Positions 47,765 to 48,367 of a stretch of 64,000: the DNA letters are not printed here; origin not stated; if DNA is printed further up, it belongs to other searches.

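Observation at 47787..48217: Orphan double-glycine-leader protein whose cargo is an SH3b domain with a CxxxCxxC tail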

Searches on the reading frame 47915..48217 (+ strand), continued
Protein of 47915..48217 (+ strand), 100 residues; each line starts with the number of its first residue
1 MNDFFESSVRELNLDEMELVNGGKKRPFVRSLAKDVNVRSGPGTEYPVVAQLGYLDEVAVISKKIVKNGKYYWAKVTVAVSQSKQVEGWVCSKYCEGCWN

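Call 54: list_cluster_members(proteins=[P0235, P0236, P0239, P0242, P0248, P0251, P0267, P0273, P0274, P0298])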
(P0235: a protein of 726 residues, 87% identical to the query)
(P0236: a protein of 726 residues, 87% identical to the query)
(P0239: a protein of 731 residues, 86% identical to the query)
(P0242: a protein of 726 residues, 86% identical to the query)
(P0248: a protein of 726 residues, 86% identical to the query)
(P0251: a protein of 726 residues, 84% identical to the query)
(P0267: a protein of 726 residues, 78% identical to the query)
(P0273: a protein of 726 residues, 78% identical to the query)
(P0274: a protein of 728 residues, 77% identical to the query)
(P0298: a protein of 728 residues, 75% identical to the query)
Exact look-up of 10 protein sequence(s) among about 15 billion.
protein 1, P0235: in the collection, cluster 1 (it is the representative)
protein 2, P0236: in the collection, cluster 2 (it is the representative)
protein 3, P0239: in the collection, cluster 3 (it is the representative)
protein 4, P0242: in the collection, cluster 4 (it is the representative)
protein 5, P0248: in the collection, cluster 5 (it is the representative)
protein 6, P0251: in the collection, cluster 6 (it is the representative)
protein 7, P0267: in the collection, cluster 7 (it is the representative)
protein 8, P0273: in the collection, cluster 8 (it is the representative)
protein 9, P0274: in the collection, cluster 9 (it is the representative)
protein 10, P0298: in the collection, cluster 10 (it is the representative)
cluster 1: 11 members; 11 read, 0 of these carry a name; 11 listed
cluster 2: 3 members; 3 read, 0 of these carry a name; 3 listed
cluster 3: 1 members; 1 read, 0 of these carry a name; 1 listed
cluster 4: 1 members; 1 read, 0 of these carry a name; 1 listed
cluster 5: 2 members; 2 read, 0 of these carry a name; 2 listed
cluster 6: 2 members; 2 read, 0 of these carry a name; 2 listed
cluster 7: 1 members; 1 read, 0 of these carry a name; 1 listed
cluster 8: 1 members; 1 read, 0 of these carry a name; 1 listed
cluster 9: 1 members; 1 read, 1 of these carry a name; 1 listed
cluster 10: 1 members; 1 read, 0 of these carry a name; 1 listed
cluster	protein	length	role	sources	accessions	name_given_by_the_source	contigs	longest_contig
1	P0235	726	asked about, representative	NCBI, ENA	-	-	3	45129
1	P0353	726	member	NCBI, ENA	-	-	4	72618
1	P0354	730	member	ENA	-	-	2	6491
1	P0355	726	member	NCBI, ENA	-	-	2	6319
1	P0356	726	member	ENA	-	-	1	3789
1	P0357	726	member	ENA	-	-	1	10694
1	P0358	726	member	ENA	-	-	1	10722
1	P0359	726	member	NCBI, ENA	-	-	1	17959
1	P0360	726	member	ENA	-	-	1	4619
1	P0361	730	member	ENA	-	-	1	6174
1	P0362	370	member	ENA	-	-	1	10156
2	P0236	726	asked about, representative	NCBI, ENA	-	-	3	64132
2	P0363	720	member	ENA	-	-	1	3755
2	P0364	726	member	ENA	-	-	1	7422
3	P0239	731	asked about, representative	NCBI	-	-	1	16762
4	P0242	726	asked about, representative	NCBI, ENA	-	-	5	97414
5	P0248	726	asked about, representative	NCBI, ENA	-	-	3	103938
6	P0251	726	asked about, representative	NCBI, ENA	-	-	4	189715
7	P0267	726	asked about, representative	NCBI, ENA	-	-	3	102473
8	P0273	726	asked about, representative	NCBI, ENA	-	-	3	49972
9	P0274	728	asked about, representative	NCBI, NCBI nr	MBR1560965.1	MAG: NHLP family bacteriocin export ABC transporter peptidase/permease/ATPase subunit ... | NHLP family bacteriocin export ABC transporter peptidase/permease/ATPase subunit ...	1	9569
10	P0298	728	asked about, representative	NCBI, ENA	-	-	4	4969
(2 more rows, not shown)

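Call 55: find_encoding_contigs(protein=P0251, flank=10000, max_places=4)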
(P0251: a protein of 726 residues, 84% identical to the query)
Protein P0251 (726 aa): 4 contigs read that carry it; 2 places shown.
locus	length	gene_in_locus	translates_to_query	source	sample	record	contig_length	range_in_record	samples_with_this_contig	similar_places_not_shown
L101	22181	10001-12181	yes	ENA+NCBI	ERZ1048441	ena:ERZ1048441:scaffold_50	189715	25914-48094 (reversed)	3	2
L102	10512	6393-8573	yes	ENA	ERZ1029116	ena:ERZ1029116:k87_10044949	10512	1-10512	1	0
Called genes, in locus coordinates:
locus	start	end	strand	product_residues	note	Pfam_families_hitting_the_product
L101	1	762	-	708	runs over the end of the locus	PF03717:PBP_dimer, PF00905:Transpeptidase, PF03793:PASTA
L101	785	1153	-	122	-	PF04977:DivIC (weak)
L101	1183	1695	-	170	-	PF02381:MraZ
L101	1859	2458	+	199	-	PF01726:LexA_DNA_bind, PF09339:HTH_IclR (faint), PF12802:MarR_2 (weak), PF00717:Peptidase_S24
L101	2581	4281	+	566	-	PF00149:Metallophos, PF02872:5_nucleotid_C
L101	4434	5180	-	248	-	PF00005:ABC_tran, PF02463:SMC_N (weak), PF13166:AAA_13 (faint), PF13304:AAA_21 (weak)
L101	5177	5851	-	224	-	PF00528:BPD_transp_1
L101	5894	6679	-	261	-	PF00497:SBP_bac_3, PF12974:Phosphonate-bd (weak)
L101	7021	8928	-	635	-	PF00532:Peripla_BP_1, PF13407:Peripla_BP_4, PF13377:Peripla_BP_3, PF00990:GGDEF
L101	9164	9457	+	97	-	-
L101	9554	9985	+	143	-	-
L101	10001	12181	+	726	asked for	PF03412:Peptidase_C39, PF00664:ABC_membrane, PF00005:ABC_tran, PF02463:SMC_N (faint)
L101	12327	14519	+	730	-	PF00664:ABC_membrane, PF00005:ABC_tran, PF02463:SMC_N (faint)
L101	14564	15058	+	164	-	-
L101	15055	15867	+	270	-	PF00072:Response_reg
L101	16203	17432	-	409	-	-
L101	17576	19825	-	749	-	PF01471:PG_binding_1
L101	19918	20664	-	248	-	PF07732:Cu-oxidase_3 (faint), PF06347:SH3_4 (faint), PF08239:SH3_3, PF07653:SH3_2 (faint), PF08239:SH3_3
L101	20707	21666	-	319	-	-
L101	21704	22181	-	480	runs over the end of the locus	PF02698:DUF218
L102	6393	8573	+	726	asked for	PF03412:Peptidase_C39, PF00664:ABC_membrane, PF00005:ABC_tran, PF02463:SMC_N (faint)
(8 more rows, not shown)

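Call 57: search_protein_families(library=ncbifam, proteins=[L008:10668-12854:+, L008:12888-15077:+, L008:10219-10650:+, L008:9476-9793:+, L008:9842-10120:+, L008:15101-15595:+, L008:15592-16404:+, L008:8204-8791:+], max_evalue=0.01)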
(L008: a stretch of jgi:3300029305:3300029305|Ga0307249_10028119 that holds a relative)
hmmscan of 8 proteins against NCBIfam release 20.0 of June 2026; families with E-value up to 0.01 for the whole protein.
L008:10668-12854:+ (728 aa): 190 families (the best 25 are shown)
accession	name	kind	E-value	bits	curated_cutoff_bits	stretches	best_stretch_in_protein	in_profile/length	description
TIGR03796.1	NHLM_micro_ABC1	equivalog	3.8e-270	898.1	853.3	1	18-725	1-709/710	NHLP family bacteriocin export ABC transporter peptidase/permease/ATPase subunit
TIGR01846.1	type_I_sec_HlyB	subfamily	5.4e-110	368.7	725.55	1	33-726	3-690/694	type I secretion system permease/ATPase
TIGR03797.1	NHLM_micro_ABC2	equivalog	1e-104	351.5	709.4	1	154-725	118-682/686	NHLP bacteriocin export ABC transporter permease/ATPase subunit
TIGR01193.1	bacteriocin_ABC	subfamily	3e-101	340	523.85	1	24-726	1-707/708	peptide cleavage/export ABC transporter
TIGR03375.1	type_I_sec_LssB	subfamily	8.1e-91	305.3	693.1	1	33-715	5-689/696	type I secretion system permease/ATPase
TIGR02203.1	MsbA_lipidA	equivalog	1.3e-89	301.3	602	1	185-725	32-566/572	lipid A export permease/ATP-binding protein MsbA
TIGR02204.1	MsbA_rel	hypoth_equivalog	8.5e-86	288.8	780.4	1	173-725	21-572/576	ABC transporter, permease/ATP-binding protein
TIGR00958.1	3a01208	subfamily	3.1e-82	277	874.6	1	176-725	167-711/711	antigen peptide transporter 2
NF045513.1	HepA_fam_ABC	equivalog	5.7e-79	266.2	725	1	198-719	78-600/610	heterocyst formation ABC transporter subunit HepA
NF010178.0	PRK13657.1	equivalog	6.1e-76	256.1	733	1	212-726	56-568/588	glucan ABC transporter ATP-binding protein/ permease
NF052233.1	CphA_assoc_ABC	equivalog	7.2e-72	242.9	880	1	219-726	235-741/766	cyanophycin metabolism-associated ABC transporter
NF008381.0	PRK11176.1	equivalog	6.4e-68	229.5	867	1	239-724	92-575/582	lipid A ABC transporter ATP-binding protein/permease MsbA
TIGR01842.1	type_I_sec_PrtD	subfamily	6.4e-66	223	510.15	1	177-715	11-541/544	type I secretion system permease/ATPase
NF008055.0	PRK10789.1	equivalog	1.2e-62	212.2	845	1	177-724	22-567/590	SmdA family multidrug ABC transporter permease/ATP-binding protein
TIGR02868.1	CydC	equivalog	2.8e-62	211.1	329.05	1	267-688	108-530/530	thiol reductant ABC exporter subunit CydC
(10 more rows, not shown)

L008:12888-15077:+ (729 aa): 187 families (the best 25 are shown)
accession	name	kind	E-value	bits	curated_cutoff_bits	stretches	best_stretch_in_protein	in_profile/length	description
TIGR03797.1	NHLM_micro_ABC2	equivalog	1.1e-217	724.8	709.4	1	67-723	27-685/686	NHLP bacteriocin export ABC transporter permease/ATPase subunit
TIGR03796.1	NHLM_micro_ABC1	equivalog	4.6e-106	355.7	853.3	1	170-720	147-709/710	NHLP family bacteriocin export ABC transporter peptidase/permease/ATPase subunit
TIGR01846.1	type_I_sec_HlyB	subfamily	3.2e-101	339.7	725.55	1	182-723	144-692/694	type I secretion system permease/ATPase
TIGR03375.1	type_I_sec_LssB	subfamily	4.3e-86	289.7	693.1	1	221-713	193-692/696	type I secretion system permease/ATPase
TIGR02203.1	MsbA_lipidA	equivalog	1.1e-85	288.3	602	1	178-721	20-567/572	lipid A export permease/ATP-binding protein MsbA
NF045513.1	HepA_fam_ABC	equivalog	2.4e-77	260.8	725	1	215-717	93-603/610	heterocyst formation ABC transporter subunit HepA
NF010178.0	PRK13657.1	equivalog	1.4e-75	254.9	733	1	180-725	22-572/588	glucan ABC transporter ATP-binding protein/ permease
TIGR02204.1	MsbA_rel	hypoth_equivalog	1.9e-73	248.1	780.4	1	197-723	38-575/576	ABC transporter, permease/ATP-binding protein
TIGR01193.1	bacteriocin_ABC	subfamily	3.9e-71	240.5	523.85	1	179-720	158-706/708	peptide cleavage/export ABC transporter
TIGR00958.1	3a01208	subfamily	1.3e-67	228.7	874.6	2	473-720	462-711/711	antigen peptide transporter 2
NF008381.0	PRK11176.1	equivalog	2.1e-66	224.5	867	1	170-721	23-577/582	lipid A ABC transporter ATP-binding protein/permease MsbA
NF052233.1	CphA_assoc_ABC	equivalog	6.4e-62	210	880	1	183-723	194-743/766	cyanophycin metabolism-associated ABC transporter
TIGR01192.1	chvA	subfamily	7.1e-61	206.5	585.4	1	463-725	311-572/585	glucan export ABC transporter ATP-binding protein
NF008056.1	PRK10790.1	equivalog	9e-59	199.5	746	1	215-723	63-575/584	SmdB family multidrug efflux ABC transporter permease/ATP-binding protein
NF008364.0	PRK11160.1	equivalog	8.8e-56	189.7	630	1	256-722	99-574/575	heme ABC transporter ATP-binding protein/permease CydC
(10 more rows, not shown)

L008:10219-10650:+ (143 aa): 1 family
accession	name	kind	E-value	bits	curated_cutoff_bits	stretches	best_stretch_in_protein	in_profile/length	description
TIGR03794.1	NHLM_micro_HlyD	equivalog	1.4e-08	34.1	156.2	1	13-65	1-53/421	NHLP bacteriocin system secretion protein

L008:9476-9793:+ (105 aa): 0 families

L008:9842-10120:+ (92 aa): 4 families
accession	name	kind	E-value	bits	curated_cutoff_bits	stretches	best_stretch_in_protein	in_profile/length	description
NF040678.1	EntFM_CwpFM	equivalog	1.1e-06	27.9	720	1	34-88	140-188/430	enterotoxin EntFM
TIGR04211.1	SH3_and_anchor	equivalog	3.2e-06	26.9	65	1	34-88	7-57/198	TIGR04211 family SH3 domain-containing protein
NF010495.0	PRK13914.1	equivalog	0.0025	16.9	647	1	19-88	74-138/481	invasion associated endopeptidase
NF038167.1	cyan_ocin_like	subfamily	0.0091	16.2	32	0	1-28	1-26/72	CTB family bacteriocin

L008:15101-15595:+ (164 aa): 0 families

L008:15592-16404:+ (270 aa): 14 families
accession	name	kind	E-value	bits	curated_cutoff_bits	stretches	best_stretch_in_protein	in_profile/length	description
NF008677.0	PRK11697.1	equivalog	4.5e-08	32.7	246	1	1-119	2-119/238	two-component system response regulator BtsR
NF000402.1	vanR-B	exception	7.2e-06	25.6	480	1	2-200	4-205/219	vancomycin resistance response regulator transcription factor VanR-B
NF008296.0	PRK11083.1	equivalog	1.3e-05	24.7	273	1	3-149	6-150/228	two-component system response regulator CreB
NF052445.1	RespRegMctR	equivalog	8.7e-05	22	300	1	2-104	3-107/205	two-component system response regulator MctR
NF051850.1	RespRegRprY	equivalog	0.00017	21.1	370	1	2-196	6-208/234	response regulator transcription factor RprY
NF011896.0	PRK15369.1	equivalog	0.00046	19.9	242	1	2-104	5-109/211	two component system response regulator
NF041734.1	resp_reg_RppA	equivalog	0.00064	19.1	250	1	44-148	44-147/229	two-component system response regulator RppA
NF041733.1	resp_reg_CseB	equivalog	0.00071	19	350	1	3-109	3-108/228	two-component system response regulator CseB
NF009206.0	PRK12555.1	subfamily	0.0012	17.9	342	1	1-123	1-128/340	chemotaxis-specific protein-glutamate methyltransferase CheB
NF033117.2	vanR_ACDEGLN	exception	0.0016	18.1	350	0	32-103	28-100/226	VanR-ABDEGLN family response regulator transcription factor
NF045944.1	ResRegRpaBCyano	equivalog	0.0019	17.6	330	0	36-198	31-209/229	response regulator transcription factor RpaB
NF010684.1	PRK14084.1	equivalog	0.002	17.9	375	1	43-114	43-114/254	response regulator transcription factor LytR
NF052313.1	T9SS_RR_PorX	equivalog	0.0049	15.7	300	1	34-103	32-103/513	T9SS response regulator signal transducer PorX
NF041946.1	LuxO_transreg_Vib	equivalog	0.0091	14.8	800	0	36-108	30-104/463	quorum-sensing sigma-54 dependent transcriptional regulator LuxO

L008:8204-8791:+ (195 aa): 2 families
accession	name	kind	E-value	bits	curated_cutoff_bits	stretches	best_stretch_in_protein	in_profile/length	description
NF046009.1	MAGa3780_fam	subfamily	1.8e-06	27.7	80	1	36-147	49-158/237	MAGa3780 family membrane protein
NF038065.1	Pr6Pr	domain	7.2e-05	23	30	1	39-149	2-113/162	Pr6Pr family membrane protein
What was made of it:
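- Closest known: NHLP/Nif11-type bacteriocin export system. Same: The 143-aa accessory protein resembles the N-terminus of the HlyD-like TIGR03794 (call 57).
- TIGR03796 scores 898 against 853, and TIGR03797 scores 725 against 709 (call 57).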

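Call 61: find_homologous_proteins(query=A3, max_evalue=0.00001)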
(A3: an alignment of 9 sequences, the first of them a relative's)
Query A3 (9 sequences) (94 aa, profile of the alignment): 492 proteins with E <= 0.00001 among 1941 candidates; the best 120 are listed.
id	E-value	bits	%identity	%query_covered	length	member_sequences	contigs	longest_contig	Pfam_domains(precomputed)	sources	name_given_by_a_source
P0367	3.6e-36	141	52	64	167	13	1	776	PF06347.20,PF08239.18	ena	-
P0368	9.7e-36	139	52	69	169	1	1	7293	PF06347.20,PF08239.18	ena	-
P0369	1.2e-35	139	41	84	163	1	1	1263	PF13457.13,PF06347.20,PF07653.24,PF08239.18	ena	-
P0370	1.6e-35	139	55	78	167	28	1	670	PF06347.20,PF07653.24,PF08239.18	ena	-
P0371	1.1e-34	136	75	97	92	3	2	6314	PF08239.18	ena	-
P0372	1.4e-34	136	58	69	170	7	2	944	PF06347.20,PF07653.24,PF08239.18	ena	-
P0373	2.6e-34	135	56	68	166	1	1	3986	PF06347.20,PF07732.22,PF08239.18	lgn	-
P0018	3.0e-34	135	35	89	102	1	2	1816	PF08239.18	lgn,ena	-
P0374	4.6e-34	134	57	98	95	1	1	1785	PF08239.18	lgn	-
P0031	9.0e-34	133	38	98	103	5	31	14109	PF08239.18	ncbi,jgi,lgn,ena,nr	ncbi:MAG: SH3 domain-containing protein [Clostridia bacterium]|nr:SH3 domain-containing protein [Clo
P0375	1.1e-33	133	100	100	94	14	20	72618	PF08239.18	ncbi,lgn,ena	-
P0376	1.2e-33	133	53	81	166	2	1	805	PF06347.20,PF08239.18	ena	-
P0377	1.3e-33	132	51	65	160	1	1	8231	PF06347.20,PF08239.18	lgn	-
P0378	1.4e-33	132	53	72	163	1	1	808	PF06347.20,PF08239.18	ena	-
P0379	2.1e-33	132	67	100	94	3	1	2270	PF08239.18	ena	-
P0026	1.4e-32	129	34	90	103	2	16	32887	PF08239.18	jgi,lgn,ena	-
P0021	5.0e-32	127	33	88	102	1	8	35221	PF08239.18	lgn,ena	-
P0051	1.0e-31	126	39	98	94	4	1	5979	PF08239.18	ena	-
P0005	3.4e-31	125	33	89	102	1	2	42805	PF08239.18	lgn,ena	-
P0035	6.0e-31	124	28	88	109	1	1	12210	PF08239.18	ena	-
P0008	1.1e-30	123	36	90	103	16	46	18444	PF08239.18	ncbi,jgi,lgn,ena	-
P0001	2.7e-30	122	33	90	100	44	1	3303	PF08239.18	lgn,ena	-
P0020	2.0e-29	119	34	87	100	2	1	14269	PF08239.18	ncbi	-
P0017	9.7e-28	114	32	90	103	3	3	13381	PF08239.18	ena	-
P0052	5.6e-26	108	33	99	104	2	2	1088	PF08239.18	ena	-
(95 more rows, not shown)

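Call 63: find_encoding_contigs(protein=P0017, flank=10000, max_places=2)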
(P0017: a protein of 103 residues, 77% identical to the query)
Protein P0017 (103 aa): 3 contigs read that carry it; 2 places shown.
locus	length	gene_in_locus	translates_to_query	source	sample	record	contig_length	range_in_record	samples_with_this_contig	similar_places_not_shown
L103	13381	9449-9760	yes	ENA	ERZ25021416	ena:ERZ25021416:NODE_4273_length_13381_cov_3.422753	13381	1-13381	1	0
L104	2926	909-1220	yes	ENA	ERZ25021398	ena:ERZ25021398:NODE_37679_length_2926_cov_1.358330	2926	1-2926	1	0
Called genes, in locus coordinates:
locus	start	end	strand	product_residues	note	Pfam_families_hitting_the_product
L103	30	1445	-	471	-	PF00664:ABC_membrane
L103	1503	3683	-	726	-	PF03412:Peptidase_C39, PF00664:ABC_membrane, PF00005:ABC_tran, PF02463:SMC_N (faint)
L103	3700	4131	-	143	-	-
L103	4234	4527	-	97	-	PF08239:SH3_3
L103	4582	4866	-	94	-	PF08239:SH3_3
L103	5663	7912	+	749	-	PF01471:PG_binding_1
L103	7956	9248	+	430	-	-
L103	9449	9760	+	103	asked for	PF08239:SH3_3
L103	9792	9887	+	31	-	-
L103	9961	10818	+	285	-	PF03412:Peptidase_C39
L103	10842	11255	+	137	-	PF12158:DUF3592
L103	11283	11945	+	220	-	-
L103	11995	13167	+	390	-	PF05684:DUF819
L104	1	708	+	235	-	?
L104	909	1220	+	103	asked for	PF08239:SH3_3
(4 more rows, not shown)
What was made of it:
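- In L103 an intact exporter persists 5 kb from the decayed one (call 63).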
